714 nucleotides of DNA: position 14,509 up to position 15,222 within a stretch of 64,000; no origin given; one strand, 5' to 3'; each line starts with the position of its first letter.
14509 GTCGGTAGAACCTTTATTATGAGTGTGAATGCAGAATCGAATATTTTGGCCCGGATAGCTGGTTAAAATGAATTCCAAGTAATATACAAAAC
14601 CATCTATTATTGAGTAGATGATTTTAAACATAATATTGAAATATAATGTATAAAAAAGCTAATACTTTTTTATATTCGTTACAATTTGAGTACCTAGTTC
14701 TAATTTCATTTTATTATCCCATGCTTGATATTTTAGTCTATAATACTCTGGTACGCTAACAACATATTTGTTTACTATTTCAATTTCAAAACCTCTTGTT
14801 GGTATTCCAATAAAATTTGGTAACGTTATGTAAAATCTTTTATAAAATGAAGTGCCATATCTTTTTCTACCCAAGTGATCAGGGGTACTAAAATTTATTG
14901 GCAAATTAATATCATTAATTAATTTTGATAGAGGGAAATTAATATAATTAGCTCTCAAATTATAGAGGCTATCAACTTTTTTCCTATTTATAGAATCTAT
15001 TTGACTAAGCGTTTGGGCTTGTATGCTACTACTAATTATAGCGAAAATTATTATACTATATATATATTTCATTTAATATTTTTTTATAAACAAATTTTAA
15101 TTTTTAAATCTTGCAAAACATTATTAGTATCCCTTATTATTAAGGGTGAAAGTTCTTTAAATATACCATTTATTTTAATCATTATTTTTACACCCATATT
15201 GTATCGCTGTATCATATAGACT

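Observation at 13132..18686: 5.4-kb AT-rich island inserted inside the pigment cluster, flanked by 56-bp direct repeats that duplicate the 3' end of a KS gene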

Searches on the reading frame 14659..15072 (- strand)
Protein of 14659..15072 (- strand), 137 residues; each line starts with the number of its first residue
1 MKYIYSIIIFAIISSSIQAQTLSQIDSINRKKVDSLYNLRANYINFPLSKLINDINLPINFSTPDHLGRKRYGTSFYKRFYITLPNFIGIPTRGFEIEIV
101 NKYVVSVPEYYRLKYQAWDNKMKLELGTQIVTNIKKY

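Call 6: search_protein_families(library=pfam, proteins=[window:14659-15072:-], max_evalue=0.01)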
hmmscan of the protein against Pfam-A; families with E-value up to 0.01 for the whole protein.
window:14659-15072:- (137 aa): 0 families

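Call 23: search_protein_families(library=ncbifam, proteins=[window:14659-15072:-], max_evalue=0.1)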
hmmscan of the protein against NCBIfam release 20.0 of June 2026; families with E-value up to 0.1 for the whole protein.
window:14659-15072:- (137 aa): 0 families

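Call 24: search_protein_families(library=padloc, proteins=[window:14659-15072:-], max_evalue=0.1)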
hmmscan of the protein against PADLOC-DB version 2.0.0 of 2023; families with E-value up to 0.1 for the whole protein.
window:14659-15072:- (137 aa): 0 families

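Call 25: search_protein_families(library=phrogs, proteins=[window:14659-15072:-], max_evalue=0.1)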
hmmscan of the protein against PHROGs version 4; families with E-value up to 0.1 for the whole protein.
window:14659-15072:- (137 aa): 1 family
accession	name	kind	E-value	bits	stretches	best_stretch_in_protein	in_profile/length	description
phrog_23990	-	unknown function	0.056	14.8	1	7-60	10-59/109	-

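Call 33: find_encoding_contigs(protein=window:14659-15072:-, flank=10000, max_places=10)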
Protein window:14659-15072:- (137 aa): 2 contigs read that carry it; 2 places shown.
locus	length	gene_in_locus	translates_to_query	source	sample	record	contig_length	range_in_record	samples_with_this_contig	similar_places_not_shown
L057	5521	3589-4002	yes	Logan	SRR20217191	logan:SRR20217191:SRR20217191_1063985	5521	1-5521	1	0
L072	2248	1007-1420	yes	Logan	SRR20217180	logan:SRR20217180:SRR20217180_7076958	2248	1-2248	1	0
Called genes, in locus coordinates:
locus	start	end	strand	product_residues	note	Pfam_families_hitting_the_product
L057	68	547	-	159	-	-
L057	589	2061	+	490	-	PF08238:Sel1 (weak), PF18962:Por_Secre_tail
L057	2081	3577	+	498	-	-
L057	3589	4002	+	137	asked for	-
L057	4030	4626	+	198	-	-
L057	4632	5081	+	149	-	-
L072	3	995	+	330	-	?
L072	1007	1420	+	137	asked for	-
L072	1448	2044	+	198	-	-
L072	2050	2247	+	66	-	?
